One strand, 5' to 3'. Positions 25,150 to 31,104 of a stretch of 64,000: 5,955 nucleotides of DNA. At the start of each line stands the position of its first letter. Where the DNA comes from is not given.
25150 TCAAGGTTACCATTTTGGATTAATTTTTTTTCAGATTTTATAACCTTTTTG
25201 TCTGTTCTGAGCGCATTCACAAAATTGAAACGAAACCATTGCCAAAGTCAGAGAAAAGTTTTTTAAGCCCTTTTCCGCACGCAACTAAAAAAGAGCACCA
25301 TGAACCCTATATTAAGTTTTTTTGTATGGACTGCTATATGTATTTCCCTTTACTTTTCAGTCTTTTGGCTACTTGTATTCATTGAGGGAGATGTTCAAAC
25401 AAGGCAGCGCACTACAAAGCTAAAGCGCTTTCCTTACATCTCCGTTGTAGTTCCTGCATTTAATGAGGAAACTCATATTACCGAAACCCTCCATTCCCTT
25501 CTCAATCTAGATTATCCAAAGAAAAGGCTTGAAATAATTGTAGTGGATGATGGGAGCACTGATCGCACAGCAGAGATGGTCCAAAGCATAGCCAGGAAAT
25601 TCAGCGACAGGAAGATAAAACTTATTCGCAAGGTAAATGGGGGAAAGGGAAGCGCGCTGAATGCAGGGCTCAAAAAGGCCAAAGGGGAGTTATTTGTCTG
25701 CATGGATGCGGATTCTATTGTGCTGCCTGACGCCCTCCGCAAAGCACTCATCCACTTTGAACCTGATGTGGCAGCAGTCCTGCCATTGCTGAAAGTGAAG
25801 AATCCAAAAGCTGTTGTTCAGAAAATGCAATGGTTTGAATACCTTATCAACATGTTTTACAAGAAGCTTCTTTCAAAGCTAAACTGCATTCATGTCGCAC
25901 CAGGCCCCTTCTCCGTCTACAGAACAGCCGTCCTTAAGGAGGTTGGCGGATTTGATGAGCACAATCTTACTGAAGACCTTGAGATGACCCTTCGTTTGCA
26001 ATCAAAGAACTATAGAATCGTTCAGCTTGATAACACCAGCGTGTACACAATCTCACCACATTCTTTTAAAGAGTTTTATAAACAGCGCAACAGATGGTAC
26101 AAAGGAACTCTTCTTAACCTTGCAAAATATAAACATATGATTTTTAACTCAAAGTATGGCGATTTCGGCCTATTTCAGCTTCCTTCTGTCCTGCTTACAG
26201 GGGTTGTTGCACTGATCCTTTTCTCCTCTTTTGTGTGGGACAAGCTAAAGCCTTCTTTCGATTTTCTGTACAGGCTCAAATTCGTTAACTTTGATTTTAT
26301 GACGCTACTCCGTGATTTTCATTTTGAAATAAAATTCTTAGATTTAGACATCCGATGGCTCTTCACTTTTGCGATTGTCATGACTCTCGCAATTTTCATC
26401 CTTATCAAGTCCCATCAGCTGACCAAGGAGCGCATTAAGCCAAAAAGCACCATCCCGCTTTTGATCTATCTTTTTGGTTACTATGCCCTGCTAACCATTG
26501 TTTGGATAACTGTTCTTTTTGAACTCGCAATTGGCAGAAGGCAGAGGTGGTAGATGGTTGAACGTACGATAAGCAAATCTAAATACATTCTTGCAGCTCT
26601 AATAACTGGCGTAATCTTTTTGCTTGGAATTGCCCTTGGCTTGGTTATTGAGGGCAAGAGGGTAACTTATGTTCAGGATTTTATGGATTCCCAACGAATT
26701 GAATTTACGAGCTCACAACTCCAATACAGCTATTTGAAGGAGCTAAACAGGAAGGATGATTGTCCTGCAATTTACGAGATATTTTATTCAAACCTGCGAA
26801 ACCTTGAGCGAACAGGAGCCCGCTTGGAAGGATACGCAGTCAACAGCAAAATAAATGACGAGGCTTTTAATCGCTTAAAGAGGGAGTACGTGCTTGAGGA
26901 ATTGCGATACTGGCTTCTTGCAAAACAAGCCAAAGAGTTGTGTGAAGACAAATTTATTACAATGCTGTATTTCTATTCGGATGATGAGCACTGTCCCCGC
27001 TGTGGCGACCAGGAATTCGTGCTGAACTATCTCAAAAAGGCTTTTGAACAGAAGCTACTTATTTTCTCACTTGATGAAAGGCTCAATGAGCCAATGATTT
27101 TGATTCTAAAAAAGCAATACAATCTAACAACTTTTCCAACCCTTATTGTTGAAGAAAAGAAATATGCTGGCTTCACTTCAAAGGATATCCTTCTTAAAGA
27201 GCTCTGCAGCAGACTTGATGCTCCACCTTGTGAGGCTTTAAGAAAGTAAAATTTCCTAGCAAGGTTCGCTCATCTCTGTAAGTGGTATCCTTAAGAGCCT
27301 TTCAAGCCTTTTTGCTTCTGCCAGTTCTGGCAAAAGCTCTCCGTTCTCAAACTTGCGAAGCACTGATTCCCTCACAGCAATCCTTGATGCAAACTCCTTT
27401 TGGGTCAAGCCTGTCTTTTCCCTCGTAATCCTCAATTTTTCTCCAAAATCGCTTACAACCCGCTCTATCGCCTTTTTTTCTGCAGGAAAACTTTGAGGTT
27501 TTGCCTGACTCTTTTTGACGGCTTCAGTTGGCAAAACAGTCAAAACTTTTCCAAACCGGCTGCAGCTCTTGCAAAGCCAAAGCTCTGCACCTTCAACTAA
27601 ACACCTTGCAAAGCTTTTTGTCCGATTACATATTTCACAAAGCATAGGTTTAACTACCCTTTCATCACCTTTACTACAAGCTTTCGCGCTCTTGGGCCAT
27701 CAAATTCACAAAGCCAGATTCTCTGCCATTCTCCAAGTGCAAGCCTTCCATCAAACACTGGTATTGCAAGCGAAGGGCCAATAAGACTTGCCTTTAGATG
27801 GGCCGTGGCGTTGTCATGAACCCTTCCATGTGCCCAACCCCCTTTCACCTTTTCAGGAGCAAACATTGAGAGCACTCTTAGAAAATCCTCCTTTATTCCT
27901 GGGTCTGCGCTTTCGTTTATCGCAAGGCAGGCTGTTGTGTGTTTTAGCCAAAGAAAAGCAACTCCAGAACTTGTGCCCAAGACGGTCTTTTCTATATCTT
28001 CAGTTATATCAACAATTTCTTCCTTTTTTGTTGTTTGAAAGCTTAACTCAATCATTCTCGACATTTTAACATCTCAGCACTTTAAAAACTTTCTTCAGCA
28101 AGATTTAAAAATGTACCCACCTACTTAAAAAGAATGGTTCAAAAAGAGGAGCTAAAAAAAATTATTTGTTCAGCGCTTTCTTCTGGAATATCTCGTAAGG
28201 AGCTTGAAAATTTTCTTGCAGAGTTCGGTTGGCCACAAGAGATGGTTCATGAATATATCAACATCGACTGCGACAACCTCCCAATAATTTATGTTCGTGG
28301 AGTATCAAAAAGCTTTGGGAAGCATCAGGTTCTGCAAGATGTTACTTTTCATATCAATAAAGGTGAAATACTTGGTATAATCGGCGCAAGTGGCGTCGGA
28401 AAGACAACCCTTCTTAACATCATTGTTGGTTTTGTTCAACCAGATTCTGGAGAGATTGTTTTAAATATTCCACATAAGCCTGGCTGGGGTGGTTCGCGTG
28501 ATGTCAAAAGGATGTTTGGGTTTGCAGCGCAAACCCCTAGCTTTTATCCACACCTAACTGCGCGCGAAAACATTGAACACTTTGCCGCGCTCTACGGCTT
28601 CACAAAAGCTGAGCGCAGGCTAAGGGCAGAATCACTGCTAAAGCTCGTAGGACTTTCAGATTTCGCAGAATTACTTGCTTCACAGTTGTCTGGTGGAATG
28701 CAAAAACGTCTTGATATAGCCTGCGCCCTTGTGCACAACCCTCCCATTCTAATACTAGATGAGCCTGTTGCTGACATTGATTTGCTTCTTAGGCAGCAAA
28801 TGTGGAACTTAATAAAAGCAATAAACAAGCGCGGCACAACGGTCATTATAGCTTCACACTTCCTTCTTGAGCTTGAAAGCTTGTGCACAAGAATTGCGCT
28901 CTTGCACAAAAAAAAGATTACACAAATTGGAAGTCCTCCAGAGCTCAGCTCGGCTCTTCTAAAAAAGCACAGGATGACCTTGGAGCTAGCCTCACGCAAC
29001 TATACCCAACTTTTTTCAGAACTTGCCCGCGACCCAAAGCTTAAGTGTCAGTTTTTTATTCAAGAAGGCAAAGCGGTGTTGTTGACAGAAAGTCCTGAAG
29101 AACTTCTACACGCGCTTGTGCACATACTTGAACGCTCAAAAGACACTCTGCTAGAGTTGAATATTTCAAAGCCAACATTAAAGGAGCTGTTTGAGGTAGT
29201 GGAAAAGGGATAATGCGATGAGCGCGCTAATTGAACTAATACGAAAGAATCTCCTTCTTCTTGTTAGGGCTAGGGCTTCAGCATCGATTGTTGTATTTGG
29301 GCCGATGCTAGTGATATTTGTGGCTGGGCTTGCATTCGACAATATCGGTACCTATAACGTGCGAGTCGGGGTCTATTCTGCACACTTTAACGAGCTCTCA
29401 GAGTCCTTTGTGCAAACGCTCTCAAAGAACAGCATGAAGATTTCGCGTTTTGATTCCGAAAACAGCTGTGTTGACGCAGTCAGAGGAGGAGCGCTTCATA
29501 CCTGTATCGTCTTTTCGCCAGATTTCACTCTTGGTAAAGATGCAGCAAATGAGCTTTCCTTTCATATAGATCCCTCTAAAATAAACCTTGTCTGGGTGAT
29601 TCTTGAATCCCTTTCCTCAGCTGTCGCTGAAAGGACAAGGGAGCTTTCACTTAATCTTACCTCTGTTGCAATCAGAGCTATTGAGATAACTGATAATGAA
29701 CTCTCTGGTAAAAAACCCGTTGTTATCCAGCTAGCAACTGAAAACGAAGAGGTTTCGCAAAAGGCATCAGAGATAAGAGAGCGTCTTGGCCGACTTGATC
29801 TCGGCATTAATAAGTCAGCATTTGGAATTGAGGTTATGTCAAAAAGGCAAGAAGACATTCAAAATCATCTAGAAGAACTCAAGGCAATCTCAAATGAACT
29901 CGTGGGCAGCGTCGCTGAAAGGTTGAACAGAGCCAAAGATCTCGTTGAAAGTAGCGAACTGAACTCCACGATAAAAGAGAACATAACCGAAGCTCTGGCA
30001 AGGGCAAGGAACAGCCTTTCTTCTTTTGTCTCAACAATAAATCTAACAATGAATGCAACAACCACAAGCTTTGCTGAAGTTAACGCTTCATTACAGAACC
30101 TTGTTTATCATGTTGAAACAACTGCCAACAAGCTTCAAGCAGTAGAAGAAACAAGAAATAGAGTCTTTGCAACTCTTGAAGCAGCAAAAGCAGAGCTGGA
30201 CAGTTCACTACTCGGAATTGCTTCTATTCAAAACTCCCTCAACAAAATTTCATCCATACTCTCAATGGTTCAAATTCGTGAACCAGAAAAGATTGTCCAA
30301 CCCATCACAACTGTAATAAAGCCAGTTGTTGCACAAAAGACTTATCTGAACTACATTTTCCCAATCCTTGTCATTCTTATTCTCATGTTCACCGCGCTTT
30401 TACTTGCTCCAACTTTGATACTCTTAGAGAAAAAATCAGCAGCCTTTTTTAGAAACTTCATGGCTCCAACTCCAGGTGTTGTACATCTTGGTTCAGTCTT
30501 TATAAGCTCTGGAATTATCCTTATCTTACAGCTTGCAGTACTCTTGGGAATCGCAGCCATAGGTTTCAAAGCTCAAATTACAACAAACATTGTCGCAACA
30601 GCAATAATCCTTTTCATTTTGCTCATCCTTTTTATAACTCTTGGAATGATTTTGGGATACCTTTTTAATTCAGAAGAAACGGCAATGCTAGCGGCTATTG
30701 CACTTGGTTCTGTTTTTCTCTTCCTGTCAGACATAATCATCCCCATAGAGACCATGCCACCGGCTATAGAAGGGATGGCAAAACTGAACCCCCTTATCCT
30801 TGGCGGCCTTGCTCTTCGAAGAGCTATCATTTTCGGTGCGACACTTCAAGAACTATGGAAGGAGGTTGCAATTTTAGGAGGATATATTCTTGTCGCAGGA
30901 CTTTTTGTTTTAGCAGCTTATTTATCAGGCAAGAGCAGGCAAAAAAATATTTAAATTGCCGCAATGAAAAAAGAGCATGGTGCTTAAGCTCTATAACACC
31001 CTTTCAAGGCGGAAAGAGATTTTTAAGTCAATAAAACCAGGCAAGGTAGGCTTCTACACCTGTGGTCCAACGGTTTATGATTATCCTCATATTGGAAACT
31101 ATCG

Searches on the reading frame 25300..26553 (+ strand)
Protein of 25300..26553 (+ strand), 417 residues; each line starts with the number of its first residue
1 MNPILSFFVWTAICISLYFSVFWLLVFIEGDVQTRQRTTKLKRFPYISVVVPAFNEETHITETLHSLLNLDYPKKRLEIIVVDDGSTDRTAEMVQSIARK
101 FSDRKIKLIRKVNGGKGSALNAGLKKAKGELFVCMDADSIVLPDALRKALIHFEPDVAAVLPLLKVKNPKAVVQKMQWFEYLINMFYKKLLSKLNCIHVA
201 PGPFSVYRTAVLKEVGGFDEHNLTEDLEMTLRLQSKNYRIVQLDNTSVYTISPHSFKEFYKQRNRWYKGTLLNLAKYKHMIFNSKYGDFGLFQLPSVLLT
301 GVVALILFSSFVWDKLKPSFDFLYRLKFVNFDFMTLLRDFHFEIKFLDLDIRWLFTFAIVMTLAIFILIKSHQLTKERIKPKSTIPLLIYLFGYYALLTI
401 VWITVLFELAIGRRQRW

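Call 7: search_protein_families(library=pfam, proteins=[window:25300-26553:+], max_evalue=0.1)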
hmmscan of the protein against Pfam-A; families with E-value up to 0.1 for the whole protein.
window:25300-26553:+ (417 aa): 8 families
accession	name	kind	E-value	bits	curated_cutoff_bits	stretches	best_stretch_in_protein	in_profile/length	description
PF13641.12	Glyco_tranf_2_3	-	5.1e-38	131.8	27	1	45-269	1-230/230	Glycosyltransferase like family 2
PF00535.33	Glycos_transf_2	-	1.4e-37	129.6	23.3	1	48-215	1-167/168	Glycosyl transferase family 2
PF13632.12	Glyco_trans_2_3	-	1.3e-23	84.3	27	1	132-353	2-183/198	Glycosyl transferase family group 2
PF10111.15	Glyco_tranf_2_2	-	2.2e-15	57.3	27.3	1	48-267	1-232/276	Glycosyltransferase like family 2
PF13506.12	Glyco_transf_21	-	2.4e-14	53.6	21.7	1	116-267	18-173/174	Glycosyl transferase family 21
PF03142.21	Chitin_synth_2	-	2.6e-11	43.3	27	2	123-213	196-290/527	Chitin synthase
PF13704.12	Glyco_tranf_2_4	-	0.022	15.7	27.5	1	55-139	2-82/98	Glycosyl transferase family 2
PF03452.20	Anp1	-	0.088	12.7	28.8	0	39-107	15-85/263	Anp1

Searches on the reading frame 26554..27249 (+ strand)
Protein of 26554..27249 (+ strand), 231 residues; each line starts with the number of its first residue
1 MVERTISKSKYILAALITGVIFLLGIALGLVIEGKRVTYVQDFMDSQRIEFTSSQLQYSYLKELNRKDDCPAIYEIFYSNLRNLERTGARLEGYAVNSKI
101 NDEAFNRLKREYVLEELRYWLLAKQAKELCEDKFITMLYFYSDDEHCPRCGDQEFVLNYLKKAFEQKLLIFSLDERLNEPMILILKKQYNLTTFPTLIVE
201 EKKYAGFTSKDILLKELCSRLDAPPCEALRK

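Call 7: search_protein_families(library=pfam, proteins=[window:26554-27249:+], max_evalue=0.1)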
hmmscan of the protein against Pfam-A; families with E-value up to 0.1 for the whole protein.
window:26554-27249:+ (231 aa): 2 families
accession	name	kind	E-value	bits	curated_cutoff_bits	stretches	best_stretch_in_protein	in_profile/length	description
PF13728.12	TraF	-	0.001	19.4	23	1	136-203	132-202/224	F plasmid transfer operon protein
PF07449.17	HyaE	-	0.0032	17.9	22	1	123-204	16-95/108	Hydrogenase-1 expression protein HyaE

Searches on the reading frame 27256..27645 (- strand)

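Call 98: search_protein_families(library=pfam, proteins=[window:27256-27645:-], max_evalue=0.0001)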
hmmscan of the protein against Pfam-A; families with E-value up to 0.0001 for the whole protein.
window:27256-27645:- (129 aa): 3 families
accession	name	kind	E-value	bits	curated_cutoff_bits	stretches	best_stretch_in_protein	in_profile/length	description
PF13560.12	HTH_31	-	6.4e-10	39.6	27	1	66-125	1-61/64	Helix-turn-helix domain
PF01381.28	HTH_3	-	3.3e-09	37.1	23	1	71-124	1-54/55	Helix-turn-helix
PF12844.13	HTH_19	-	1.4e-05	25.3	30.2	1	68-118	1-48/64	Helix-turn-helix domain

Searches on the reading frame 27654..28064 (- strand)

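Call 98: search_protein_families(library=pfam, proteins=[window:27654-28064:-], max_evalue=0.0001)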
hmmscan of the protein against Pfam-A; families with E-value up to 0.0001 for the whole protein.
window:27654-28064:- (136 aa): 1 family
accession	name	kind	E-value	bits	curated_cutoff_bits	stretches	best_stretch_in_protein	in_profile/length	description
PF01894.22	UPF0047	-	1.2e-35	122.6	27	1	19-133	1-117/117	Uncharacterised protein family UPF0047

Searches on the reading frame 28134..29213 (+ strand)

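Call 98: search_protein_families(library=pfam, proteins=[window:28134-29213:+], max_evalue=0.0001)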
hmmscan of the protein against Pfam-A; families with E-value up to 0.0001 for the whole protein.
window:28134-29213:+ (359 aa): 2 families
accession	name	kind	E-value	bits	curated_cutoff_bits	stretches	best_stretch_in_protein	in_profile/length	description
PF00005.33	ABC_tran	-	5.3e-34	118.2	25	1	67-213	1-137/137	ABC transporter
PF13304.12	AAA_21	-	2.8e-08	34.6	27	0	179-242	232-298/304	AAA domain, putative AbiEii toxin, Type IV TA system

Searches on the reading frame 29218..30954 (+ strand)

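Call 7: search_protein_families(library=pfam, proteins=[window:29218-30954:+], max_evalue=0.1)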
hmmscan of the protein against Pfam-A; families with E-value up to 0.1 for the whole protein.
window:29218-30954:+ (578 aa): 5 families
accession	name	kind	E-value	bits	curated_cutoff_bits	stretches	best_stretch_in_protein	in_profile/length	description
PF12698.13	ABC2_membrane_3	-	1.6e-23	83.8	31.6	1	24-565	6-346/347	ABC-2 family transporter protein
PF01061.29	ABC2_membrane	-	1.5e-12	48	26.9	1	359-533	22-206/211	ABC-2 type transporter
PF04012.17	PspA_IM30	-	0.0033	17.5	33.9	1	212-326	30-148/220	PspA/IM30 family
PF14712.11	Snapin_Pallidin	-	0.0075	17.1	29.6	1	270-345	7-82/89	Snapin/Pallidin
PF17675.6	APG6_N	-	0.099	13.5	45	1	258-328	19-91/132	Apg6 coiled-coil region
